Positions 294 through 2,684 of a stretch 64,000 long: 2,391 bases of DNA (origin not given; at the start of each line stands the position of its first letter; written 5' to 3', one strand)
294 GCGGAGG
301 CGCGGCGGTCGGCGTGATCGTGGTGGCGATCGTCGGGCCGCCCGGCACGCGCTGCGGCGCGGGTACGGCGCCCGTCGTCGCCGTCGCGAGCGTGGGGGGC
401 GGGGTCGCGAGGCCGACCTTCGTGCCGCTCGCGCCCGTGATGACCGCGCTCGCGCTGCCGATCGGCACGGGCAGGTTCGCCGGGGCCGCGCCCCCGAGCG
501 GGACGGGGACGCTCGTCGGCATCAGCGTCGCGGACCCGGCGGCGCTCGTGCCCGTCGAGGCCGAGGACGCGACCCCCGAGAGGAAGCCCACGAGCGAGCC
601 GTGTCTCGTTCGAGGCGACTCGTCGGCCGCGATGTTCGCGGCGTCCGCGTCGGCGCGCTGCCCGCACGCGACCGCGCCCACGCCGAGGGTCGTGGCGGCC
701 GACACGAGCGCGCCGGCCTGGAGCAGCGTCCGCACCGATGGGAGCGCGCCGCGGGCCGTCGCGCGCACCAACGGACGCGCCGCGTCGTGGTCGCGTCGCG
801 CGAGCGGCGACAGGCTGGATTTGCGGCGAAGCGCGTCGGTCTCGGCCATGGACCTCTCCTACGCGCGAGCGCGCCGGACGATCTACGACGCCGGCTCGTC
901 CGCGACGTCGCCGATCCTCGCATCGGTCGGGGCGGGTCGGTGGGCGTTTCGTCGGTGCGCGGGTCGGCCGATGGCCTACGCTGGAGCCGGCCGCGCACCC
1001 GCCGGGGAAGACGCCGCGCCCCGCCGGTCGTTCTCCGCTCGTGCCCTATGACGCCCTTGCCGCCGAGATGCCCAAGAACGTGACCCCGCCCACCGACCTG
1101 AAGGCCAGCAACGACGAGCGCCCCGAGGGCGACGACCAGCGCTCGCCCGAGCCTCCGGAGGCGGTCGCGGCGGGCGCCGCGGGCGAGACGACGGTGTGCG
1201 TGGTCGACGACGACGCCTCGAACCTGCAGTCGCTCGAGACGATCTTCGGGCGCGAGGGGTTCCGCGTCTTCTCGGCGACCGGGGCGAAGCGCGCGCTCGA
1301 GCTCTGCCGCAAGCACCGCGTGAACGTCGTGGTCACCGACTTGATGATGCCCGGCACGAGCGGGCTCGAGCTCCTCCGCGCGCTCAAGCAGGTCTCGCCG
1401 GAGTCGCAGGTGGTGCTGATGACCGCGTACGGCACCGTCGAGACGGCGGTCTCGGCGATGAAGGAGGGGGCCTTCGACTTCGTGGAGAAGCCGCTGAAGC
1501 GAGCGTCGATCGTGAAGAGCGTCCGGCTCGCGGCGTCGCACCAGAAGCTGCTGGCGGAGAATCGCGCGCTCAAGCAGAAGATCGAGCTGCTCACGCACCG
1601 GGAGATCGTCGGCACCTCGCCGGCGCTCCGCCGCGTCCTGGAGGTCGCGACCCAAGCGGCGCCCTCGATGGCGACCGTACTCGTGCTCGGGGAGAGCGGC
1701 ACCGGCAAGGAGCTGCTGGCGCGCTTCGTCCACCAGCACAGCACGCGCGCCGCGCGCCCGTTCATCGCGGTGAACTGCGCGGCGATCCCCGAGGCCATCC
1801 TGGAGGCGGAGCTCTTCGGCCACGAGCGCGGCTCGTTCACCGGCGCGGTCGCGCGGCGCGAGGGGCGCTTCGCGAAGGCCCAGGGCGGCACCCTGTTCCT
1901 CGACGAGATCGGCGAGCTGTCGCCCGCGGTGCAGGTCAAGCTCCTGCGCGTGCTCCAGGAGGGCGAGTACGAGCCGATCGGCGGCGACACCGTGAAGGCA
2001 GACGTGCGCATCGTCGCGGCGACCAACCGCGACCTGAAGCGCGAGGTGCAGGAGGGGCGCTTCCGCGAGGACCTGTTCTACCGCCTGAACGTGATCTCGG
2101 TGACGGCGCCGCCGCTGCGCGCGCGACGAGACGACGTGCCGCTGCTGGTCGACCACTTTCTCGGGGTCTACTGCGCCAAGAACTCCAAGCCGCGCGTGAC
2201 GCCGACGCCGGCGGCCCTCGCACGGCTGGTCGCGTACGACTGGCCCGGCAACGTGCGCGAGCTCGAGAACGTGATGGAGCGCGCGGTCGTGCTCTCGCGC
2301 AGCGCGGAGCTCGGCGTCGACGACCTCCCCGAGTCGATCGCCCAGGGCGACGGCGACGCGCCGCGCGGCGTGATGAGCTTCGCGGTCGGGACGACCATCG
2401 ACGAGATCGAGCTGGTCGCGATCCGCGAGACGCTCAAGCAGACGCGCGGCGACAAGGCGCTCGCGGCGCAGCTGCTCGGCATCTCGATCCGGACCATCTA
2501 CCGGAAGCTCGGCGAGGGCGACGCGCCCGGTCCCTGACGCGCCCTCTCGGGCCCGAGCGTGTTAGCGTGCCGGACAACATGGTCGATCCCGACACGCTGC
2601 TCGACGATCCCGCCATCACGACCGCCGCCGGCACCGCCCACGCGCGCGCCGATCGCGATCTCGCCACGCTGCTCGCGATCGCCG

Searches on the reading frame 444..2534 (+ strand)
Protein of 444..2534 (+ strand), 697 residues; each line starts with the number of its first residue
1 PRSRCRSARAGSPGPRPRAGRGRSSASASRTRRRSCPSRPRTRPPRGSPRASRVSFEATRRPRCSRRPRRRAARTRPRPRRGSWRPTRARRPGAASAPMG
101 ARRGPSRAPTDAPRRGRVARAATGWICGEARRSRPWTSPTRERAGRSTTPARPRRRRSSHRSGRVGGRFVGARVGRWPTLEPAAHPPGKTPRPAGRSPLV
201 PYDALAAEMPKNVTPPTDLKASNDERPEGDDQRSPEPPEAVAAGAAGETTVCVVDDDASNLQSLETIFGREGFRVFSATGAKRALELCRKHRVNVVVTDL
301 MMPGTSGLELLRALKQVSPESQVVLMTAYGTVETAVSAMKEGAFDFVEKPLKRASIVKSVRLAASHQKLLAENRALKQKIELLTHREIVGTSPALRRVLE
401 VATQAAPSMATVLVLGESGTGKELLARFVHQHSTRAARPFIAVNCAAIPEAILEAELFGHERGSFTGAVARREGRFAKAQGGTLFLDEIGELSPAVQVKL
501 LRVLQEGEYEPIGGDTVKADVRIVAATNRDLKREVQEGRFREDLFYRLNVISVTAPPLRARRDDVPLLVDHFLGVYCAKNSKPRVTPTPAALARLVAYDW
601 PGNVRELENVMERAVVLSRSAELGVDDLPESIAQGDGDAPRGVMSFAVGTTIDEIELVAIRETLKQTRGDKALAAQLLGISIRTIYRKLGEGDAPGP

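Call 58: search_protein_families(library=pfam, proteins=[window:444-2534:+], max_evalue=0.0001)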
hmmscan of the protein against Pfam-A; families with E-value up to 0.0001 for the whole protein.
window:444-2534:+ (697 aa): 8 families
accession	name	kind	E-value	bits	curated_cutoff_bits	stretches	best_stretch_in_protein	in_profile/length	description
PF00158.32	Sigma54_activat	-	1.2e-69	233.8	20.2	1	388-553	1-167/168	Sigma-54 interaction domain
PF00072.30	Response_reg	-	1.1e-28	100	30.2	1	251-360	1-110/111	Response regulator receiver domain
PF25601.1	AAA_lid_14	-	2.7e-25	88.5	27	1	559-638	1-80/87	AAA+ ATPase lid domain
PF14532.12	Sigma54_activ_2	-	3e-21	76.5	25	1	389-558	1-138/138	Sigma-54 interaction domain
PF02954.25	HTH_8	-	4.4e-11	42.8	22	1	652-690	2-40/42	Bacterial regulatory protein, Fis family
PF07728.20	AAA_5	-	1.1e-09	38.9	22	1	412-531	2-125/139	AAA domain (dynein-related subfamily)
PF07724.20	AAA_2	-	3.7e-07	30.8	27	1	409-535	3-131/166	AAA domain (Cdc48 subfamily)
PF00004.35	AAA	-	2.6e-06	28.4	21.2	1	412-543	1-126/131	ATPase family associated with various cellular activities (AAA)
